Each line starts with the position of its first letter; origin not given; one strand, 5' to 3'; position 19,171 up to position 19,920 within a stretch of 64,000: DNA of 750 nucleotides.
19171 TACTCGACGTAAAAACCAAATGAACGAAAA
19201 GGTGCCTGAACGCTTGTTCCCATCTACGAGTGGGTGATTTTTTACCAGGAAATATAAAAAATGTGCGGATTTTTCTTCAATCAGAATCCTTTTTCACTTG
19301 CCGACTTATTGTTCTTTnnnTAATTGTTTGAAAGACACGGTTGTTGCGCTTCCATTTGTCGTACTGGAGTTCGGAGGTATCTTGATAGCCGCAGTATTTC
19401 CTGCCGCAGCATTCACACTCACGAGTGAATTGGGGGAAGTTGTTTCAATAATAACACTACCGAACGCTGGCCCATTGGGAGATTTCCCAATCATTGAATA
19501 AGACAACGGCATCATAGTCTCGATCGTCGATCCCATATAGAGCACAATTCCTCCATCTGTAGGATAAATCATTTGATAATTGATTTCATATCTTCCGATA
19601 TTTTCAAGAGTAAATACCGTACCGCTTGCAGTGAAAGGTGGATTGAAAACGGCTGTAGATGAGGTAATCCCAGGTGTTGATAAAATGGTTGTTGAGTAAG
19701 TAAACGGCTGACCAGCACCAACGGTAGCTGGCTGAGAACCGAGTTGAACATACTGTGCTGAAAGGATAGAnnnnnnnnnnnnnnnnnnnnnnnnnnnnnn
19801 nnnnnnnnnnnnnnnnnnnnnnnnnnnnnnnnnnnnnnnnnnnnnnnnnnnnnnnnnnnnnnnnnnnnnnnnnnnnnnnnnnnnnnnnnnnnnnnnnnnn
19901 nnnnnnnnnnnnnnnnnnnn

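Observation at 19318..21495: BclA-like collagen protein with peptidoglycan-binding domain and hypervariable-looking repeat DNA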

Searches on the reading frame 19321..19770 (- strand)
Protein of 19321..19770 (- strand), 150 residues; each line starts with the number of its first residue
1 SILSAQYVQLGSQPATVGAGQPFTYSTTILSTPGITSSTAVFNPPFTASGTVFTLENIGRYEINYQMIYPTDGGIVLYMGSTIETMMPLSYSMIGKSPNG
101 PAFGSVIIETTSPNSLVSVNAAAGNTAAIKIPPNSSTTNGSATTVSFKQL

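Call 11: find_homologous_proteins(query=window:19321-19770:-)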
Query seq(150 aa) (150 aa): 45 proteins with E <= 0.001 among 97 candidates.
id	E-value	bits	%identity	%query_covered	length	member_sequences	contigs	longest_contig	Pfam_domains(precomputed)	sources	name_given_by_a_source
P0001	4.1e-67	242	78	98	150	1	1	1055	-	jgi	jgi:hypothetical protein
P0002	1.4e-65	237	77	99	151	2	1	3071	-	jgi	jgi:hypothetical protein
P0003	1.4e-62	228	73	100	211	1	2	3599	-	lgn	-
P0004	3.6e-60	220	73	98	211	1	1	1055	-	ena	-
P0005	1.3e-59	218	71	100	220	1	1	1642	-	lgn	-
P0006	1.9e-59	217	75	99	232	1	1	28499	-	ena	-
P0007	6.3e-58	212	68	99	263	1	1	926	PF01391.24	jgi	jgi:hypothetical protein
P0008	3.7e-57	210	69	98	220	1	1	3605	-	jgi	-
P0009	8.0e-57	209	66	88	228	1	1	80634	-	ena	-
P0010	1.4e-55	205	68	99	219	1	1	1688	-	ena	-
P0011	3.1e-55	204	68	99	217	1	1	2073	PF01391.24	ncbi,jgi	jgi:hypothetical protein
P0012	2.7e-54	201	70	100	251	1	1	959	PF01391.24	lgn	-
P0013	5.2e-54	200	67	100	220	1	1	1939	-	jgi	-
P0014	2.0e-53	198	65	99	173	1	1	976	-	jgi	-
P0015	1.3e-52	195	67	98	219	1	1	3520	-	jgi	jgi:hypothetical protein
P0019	5.3e-51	190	65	98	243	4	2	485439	-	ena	-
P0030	2.2e-44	169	63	99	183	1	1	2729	PF18573.8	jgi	jgi:hypothetical protein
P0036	6.3e-39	151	59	97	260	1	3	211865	PF01391.24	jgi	jgi:hypothetical protein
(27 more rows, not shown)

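Call 13: search_protein_families(library=pfam, proteins=[P0030, window:19321-19770:-, P0019, P0036, P0009, P0006], max_evalue=10)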
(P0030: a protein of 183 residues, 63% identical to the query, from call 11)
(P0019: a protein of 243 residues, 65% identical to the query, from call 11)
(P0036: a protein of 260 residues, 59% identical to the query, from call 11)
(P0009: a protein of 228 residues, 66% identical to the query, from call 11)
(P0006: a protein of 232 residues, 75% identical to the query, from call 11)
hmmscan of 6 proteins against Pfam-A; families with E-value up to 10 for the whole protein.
P0030 (183 aa): 2 families
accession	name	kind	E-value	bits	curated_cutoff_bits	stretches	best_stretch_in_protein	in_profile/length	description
PF18573.7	BclA_C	-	1.4e-06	28.6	38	1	81-155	34-107/128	BclA C-terminal domain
PF01391.23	Collagen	-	4.4e-05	23.6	27.2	1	4-32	9-37/60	Collagen triple helix repeat (20 copies)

seq(150 aa): 1 family
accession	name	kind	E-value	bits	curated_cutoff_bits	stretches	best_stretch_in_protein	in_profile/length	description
PF18573.7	BclA_C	-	0.027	14.8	38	1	45-123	32-107/128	BclA C-terminal domain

P0019 (243 aa): 0 families

P0036 (260 aa): 1 family
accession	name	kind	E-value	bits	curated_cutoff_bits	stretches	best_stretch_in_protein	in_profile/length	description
PF01391.23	Collagen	-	2.2e-15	56.6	27.2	2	25-78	6-59/60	Collagen triple helix repeat (20 copies)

P0009 (228 aa): 1 family
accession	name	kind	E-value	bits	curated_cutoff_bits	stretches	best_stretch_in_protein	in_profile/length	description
PF01391.23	Collagen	-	2.8e-05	24.2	27.2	1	39-77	7-43/60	Collagen triple helix repeat (20 copies)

P0006 (232 aa): 2 families
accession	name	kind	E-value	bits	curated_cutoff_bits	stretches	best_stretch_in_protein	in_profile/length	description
PF01391.23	Collagen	-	0.00018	21.7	27.2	1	47-82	13-49/60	Collagen triple helix repeat (20 copies)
PF01415.21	IL7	-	0.74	10.2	26.8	1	9-46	88-125/134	Interleukin 7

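Call 16: search_solved_structures(query=A1, max_evalue=10, show_alignments=2)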
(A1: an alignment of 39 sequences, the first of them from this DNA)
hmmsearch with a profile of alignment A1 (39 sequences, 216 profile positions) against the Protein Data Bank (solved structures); distinct sequences matched with E-value up to 10: 0.

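Call 23: predict_structure(alignment_id=A1)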
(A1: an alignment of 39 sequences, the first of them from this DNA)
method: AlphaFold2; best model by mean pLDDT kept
length: 150 residues; sequences in the alignment: 39
mean_pLDDT: 91.6   pTM: 0.88
mean pLDDT of the five models: 91.6, 90.6, 88.0, 84.2, 82.8
residues with pLDDT >= 90: 111; 70-90: 32; 50-70: 7; < 50: 0
segments of 3 or more residues with pLDDT < 50: none
pLDDT, mean of each block of 10 residues (from residue 1): 89 89 95 96 94 97 93 94 96 81 94 97 92 73 93
secondary structure, 60 per line:
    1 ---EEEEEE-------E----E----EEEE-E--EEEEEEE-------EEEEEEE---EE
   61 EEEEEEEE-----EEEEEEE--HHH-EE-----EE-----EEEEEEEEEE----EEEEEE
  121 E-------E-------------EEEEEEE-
elements in order: E4-9 E27-30 E35-41 E49-55 E59-68 E74-80 E101-110 E115-121 E143-149

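Call 26: fold_search(model_id=the predicted structure, library=pdb)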
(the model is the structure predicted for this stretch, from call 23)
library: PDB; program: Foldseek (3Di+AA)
matches with E <= 10: 1666; with E <= 0.001: 93
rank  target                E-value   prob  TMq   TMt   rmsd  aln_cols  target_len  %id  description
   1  9h38_R                3.3e-09  1.00  0.72  0.77   4.0       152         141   17  C-terminal domain of the F-ENA tip fibrillum F-BclA from Bacillus thuringiensis (released 2025-03-12)
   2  9h38_A                2.8e-08  1.00  0.73  0.78   3.9       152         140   17  C-terminal domain of the F-ENA tip fibrillum F-BclA from Bacillus thuringiensis (released 2025-03-12)
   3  9h38_K                3.1e-08  1.00  0.70  0.75   3.9       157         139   17  C-terminal domain of the F-ENA tip fibrillum F-BclA from Bacillus thuringiensis (released 2025-03-12)
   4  9h38_L                6.9e-08  1.00  0.75  0.80   3.7       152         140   17  C-terminal domain of the F-ENA tip fibrillum F-BclA from Bacillus thuringiensis (released 2025-03-12)
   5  9h38_B                6.9e-08  1.00  0.72  0.79   4.3       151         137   17  C-terminal domain of the F-ENA tip fibrillum F-BclA from Bacillus thuringiensis (released 2025-03-12)
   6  2r6q                  2.8e-07  1.00  0.71  0.77   3.3       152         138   14  Crystal Structure of BclA-island Construct (released 2009-03-10)
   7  9h38_S                4.2e-07  1.00  0.73  0.79   3.9       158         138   17  C-terminal domain of the F-ENA tip fibrillum F-BclA from Bacillus thuringiensis (released 2025-03-12)
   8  3tyj                  6.2e-07  1.00  0.70  0.77   3.4       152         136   14  Bacillus collagen-like protein of anthracis P159S mutant (released 2012-03-14)
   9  3twi_A                7.8e-07  1.00  0.70  0.76   3.7       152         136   14  Variable Lymphocyte Receptor Recognition of the Immunodominant Glycoprotein of Bacillus anthracis Spores (released 2012-03-14)
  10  7r5i_A                2.3e-06  1.00  0.67  0.70   3.8       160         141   13  High resolution Crystal structure of ExsFA, a Bacillus cereus spore exosporium protein (released 2023-08-23)
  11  1pk6_A                6.2e-06  1.00  0.65  0.72   5.3       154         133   11  Globular Head of the Complement System Protein C1q (released 2003-10-21)
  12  5hba_B                6.6e-06  1.00  0.59  0.68   6.6       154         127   11  Globular Domain of Zebrafish Complement 1qA protein (released 2016-07-27)
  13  1gr3                  7.8e-06  1.00  0.62  0.70   5.0       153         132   18  Structure of the human collagen X NC1 trimer (released 2002-02-14)
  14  7r5i_B                8.8e-06  1.00  0.63  0.66   8.4       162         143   13  High resolution Crystal structure of ExsFA, a Bacillus cereus spore exosporium protein (released 2023-08-23)
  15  6z6v_B                9.3e-06  1.00  0.66  0.74   4.6       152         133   11  Globular head of C1q in complex with the nanobody C1qNb75 (released 2020-06-10)
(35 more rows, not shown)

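Call 30: find_related_loci(query=A2, collection=genome_contigs, flank=8000)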
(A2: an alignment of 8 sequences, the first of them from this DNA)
Query A2 (150 aa) in genome_contigs; peptide patterns used: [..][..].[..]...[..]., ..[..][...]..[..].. (x = any residue, [..] = any of these).
195 stretches matched a pattern; 16 encode a relative of the query (tblastn E <= 1e-3); 16 distinct loci.
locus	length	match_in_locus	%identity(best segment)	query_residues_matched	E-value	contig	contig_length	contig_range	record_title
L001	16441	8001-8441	80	4-150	1e-73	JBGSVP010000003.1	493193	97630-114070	MAG: Candidatus Gracilibacteria bacterium isolate JTS-AC46 k141_743012, whole genome shotgun sequence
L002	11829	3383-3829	77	2-150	3e-72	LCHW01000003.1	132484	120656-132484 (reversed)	MAG: Candidatus Wolfebacteria bacterium GW2011_GWE2_44_13 UW32_C0003, whole genome shotgun sequence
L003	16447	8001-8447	74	2-150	1e-70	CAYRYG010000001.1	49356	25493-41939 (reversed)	MAG TPA_asm: uncultured Gammaproteobacteria bacterium isolate SRP062349_co5_1 genome assembly, contig: NODE_143_length_4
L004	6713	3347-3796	79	1-150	1e-69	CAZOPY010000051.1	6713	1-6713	MAG TPA_asm: uncultured Gammaproteobacteria bacterium isolate SRP193066_co2_426 genome assembly, contig: NODE_5892_lengt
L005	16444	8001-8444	72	2-150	5e-68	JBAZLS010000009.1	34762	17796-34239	MAG: Candidatus Paceibacterota bacterium isolate SO_2017_LW4_20 scaffold_2777_c1_LW137-91_2017, whole genome shotgun seq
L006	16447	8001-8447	76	2-150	9e-67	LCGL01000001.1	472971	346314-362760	MAG: Candidatus Falkowbacteria bacterium GW2011_GWF2_43_32 UV95_C0001, whole genome shotgun sequence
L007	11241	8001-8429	73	3-150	1e-64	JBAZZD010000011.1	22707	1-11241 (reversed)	MAG: Candidatus Paceibacterota bacterium isolate SO_2017_GW1_98 NODE_8974_length_22707_cov_4.320549_OW334_2017, whole ge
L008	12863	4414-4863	77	1-150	3e-64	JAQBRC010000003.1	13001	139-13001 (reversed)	MAG: Candidatus Nomurabacteria bacterium isolate RYN_389 scaffold_1179581, whole genome shotgun sequence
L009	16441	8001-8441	78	4-150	4e-64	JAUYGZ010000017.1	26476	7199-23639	MAG: bacterium isolate C24_maxbin.053 C24_k141_771783, whole genome shotgun sequence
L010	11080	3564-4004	67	4-150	3e-62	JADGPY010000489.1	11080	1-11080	MAG: Chitinophagaceae bacterium isolate Chersky_373 k127_26836601, whole genome shotgun sequence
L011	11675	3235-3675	73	4-150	1e-59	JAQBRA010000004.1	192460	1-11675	MAG: Candidatus Adlerbacteria bacterium isolate RYN_387 scaffold_2186685, whole genome shotgun sequence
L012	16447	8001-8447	71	2-150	3e-63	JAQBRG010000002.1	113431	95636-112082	MAG: Parcubacteria group bacterium isolate RYN_393 scaffold_2404992, whole genome shotgun sequence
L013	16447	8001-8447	75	2-150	8e-56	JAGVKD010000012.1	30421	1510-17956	MAG: Candidatus Babeliales bacterium isolate SW_44 c_000000103386, whole genome shotgun sequence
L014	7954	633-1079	66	2-150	2e-55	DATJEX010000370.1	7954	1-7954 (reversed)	MAG TPA_asm: Bacteroidia bacterium isolate SMAG_U15444 k141_5428315, whole genome shotgun sequence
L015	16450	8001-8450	66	4-150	2e-55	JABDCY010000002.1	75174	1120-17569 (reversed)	MAG: Candidatus Dependentiae bacterium isolate BWMinHeated_Nextera56_MAG2 3300020846.a:Ga0207124_1006, whole genome shot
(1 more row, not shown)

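Call 42: find_related_loci(query=A2, collection=viral_contigs, flank=6000)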
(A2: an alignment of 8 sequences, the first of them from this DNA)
Query A2 (150 aa) in viral_contigs; peptide patterns used: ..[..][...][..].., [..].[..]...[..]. (x = any residue, [..] = any of these).
84 stretches matched a pattern; 1 encode a relative of the query (tblastn E <= 1e-3); 1 distinct loci.
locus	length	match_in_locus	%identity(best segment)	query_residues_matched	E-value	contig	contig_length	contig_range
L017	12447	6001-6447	70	2-150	1e-60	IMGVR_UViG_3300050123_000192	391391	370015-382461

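Call 43: fold_search(model_id=the predicted structure, library=viral)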
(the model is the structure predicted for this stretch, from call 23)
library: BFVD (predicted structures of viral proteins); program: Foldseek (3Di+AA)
matches with E <= 10: 1857; with E <= 0.001: 181
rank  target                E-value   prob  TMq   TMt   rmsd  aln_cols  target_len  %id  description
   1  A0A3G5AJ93            4.4e-22  1.00  0.95  0.38   1.1       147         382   63  Collagen triple helix repeat protein [Solivirus sp.]
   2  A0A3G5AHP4            1.1e-13  1.00  0.82  0.31   2.9       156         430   47  Collagen triple helix repeat protein [Sylvanvirus sp.]
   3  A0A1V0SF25            2.8e-11  1.00  0.79  0.28   3.1       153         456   19  Collagen triple helix repeat motif-containing protein [Hokovirus HKV1]
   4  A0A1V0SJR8            3.8e-11  1.00  0.78  0.46   2.8       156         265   23  Collagen triple helix repeat motif-containing protein [Klosneuvirus KNV1]
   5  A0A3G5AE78            4.5e-11  1.00  0.79  0.17   3.6       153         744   22  Collagen-like protein [Satyrvirus sp.]
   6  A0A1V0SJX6            3.2e-09  1.00  0.65  0.25   5.2       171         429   21  Collagen triple helix repeat containing protein [Klosneuvirus KNV1]
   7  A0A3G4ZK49            3.4e-09  1.00  0.74  0.60   4.1       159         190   19  Collagen-like protein [Terrestrivirus sp.]
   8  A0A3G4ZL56            1.7e-08  1.00  0.72  0.33   5.3       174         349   22  Collagen-like protein [Terrestrivirus sp.]
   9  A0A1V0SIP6            1.3e-07  1.00  0.73  0.27   3.1       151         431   17  Collagen triple helix repeat motif-containing protein [Klosneuvirus KNV1]
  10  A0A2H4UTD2            1.4e-07  1.00  0.75  0.53   3.2       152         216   17  Flagellar hook-length control protein-like protein [Bodo saltans virus]
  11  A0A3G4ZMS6            3.9e-07  1.00  0.63  0.69   4.1       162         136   13  C1q domain-containing protein [Terrestrivirus sp.]
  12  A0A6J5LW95            4.9e-07  1.00  0.59  0.45   5.6       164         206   13  Uncharacterized protein [uncultured Caudovirales phage]
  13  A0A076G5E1            6.1e-07  1.00  0.60  0.20   5.7       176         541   15  (no name in the UniProt tables at hand)
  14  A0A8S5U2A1            8.5e-07  1.00  0.65  0.71   4.1       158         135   12  Uncharacterized protein [Siphoviridae sp. ctqzz19]
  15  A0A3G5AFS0            8.5e-07  1.00  0.67  0.10   4.3       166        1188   17  Uncharacterized protein [Solivirus sp.]
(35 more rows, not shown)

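Call 51: search_protein_representatives(alignment_id=A2)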
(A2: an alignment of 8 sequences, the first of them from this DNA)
Query: 8 sequences, 151 profile positions. Proteins with E-value up to 0.001 (for the whole library): 278; up to 1e-10: 70; up to 1e-30: 42. The best 150 are listed.
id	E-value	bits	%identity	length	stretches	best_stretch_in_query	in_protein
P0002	1.6e-79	281.2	-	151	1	2-150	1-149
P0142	5.9e-74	263.1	-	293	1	2-150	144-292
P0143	6.1e-74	263.1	-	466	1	1-150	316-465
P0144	6.6e-71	253.2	-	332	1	1-150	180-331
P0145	7.2e-71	253.1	-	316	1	2-150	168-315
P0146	2.5e-70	251.3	-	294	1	2-150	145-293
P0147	5.2e-69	247.1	-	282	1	1-150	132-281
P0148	5.0e-66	237.4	-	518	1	3-150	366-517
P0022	1.3e-65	236.0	-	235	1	3-150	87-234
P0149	2.3e-65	235.2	-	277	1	1-150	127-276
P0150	1.3e-64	232.8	-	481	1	2-150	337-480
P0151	1.6e-64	232.5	-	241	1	1-150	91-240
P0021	1.9e-64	232.3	-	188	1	4-150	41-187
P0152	1.9e-64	232.2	-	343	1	2-150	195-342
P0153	1.0e-60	220.1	-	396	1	1-150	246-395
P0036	2.4e-47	176.7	-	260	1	4-150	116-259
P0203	2.5e-11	59.8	-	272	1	51-150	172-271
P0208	1.3e-09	54.2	-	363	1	51-150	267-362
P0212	1.4e-08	50.9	-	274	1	51-150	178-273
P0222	5.7e-08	48.9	-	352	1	49-150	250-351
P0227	1.1e-07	48.0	-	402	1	47-150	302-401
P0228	1.1e-07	48.0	-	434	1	51-150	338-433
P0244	5.4e-07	45.7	-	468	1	49-150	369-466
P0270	4.6e-06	42.7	-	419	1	48-150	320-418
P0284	1.1e-05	41.5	-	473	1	51-149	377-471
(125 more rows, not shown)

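Call 52: search_protein_families(library=pfam, proteins=[P0203, P0208, P0212, P0222, P0227, P0228, P0244, P0270, P0284, P0143], max_evalue=0.01)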
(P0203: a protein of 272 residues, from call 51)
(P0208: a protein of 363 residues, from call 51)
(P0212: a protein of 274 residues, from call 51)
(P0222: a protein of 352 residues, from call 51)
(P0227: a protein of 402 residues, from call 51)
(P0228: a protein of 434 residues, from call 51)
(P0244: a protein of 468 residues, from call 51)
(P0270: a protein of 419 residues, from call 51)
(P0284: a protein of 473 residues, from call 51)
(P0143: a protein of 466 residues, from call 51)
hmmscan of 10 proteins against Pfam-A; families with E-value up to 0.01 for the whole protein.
P0203 (272 aa): 2 families
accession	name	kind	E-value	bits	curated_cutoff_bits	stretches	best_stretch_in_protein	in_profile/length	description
PF18573.7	BclA_C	-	2.5e-07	31.1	38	1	145-271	8-127/128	BclA C-terminal domain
PF01391.23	Collagen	-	2.7e-06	27.5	27.2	1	78-126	1-49/60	Collagen triple helix repeat (20 copies)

P0208 (363 aa): 2 families
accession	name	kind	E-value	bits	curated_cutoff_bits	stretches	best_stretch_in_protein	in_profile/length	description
PF01391.23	Collagen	-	1.4e-12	47.6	27.2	2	145-197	6-58/60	Collagen triple helix repeat (20 copies)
PF18573.7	BclA_C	-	4.2e-08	33.6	38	1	240-333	11-105/128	BclA C-terminal domain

P0212 (274 aa): 0 families

P0222 (352 aa): 2 families
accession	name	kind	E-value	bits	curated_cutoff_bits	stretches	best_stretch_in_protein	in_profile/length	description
PF01391.23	Collagen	-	3.5e-13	49.5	27.2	2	137-191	4-58/60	Collagen triple helix repeat (20 copies)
PF18573.7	BclA_C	-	6.1e-07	29.8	38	1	227-324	10-107/128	BclA C-terminal domain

P0227 (402 aa): 3 families
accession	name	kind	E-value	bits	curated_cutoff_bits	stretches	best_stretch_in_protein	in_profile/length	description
PF24517.2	CBM96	-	1.9e-14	54.3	26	1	58-197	10-153/164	Carbohydrate-binding module family 96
PF18573.7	BclA_C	-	2.5e-10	40.7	38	1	277-387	5-119/128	BclA C-terminal domain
PF00688.24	TGFb_propeptide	-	0.00016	21.8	25.8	1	75-186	104-210/242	TGF-beta propeptide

P0228 (434 aa): 1 family
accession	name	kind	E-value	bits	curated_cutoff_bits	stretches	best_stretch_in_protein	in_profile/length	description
PF01391.23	Collagen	-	8e-26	90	27.2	4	115-163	7-55/60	Collagen triple helix repeat (20 copies)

P0244 (468 aa): 1 family
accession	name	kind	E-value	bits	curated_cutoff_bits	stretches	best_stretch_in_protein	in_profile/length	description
PF18573.7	BclA_C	-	2e-08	34.6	38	1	344-452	8-119/128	BclA C-terminal domain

P0270 (419 aa): 1 family
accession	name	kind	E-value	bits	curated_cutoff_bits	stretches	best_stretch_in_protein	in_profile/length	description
PF18573.7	BclA_C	-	6.9e-11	42.6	38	1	298-402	13-117/128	BclA C-terminal domain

P0284 (473 aa): 0 families

P0143 (466 aa): 2 families
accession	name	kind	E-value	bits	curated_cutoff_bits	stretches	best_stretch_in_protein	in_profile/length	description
PF01391.23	Collagen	-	1.2e-24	86.3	27.2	2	141-199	1-59/60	Collagen triple helix repeat (20 copies)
PF01471.23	PG_binding_1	-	2.9e-12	47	23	1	73-131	1-57/57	Putative peptidoglycan binding domain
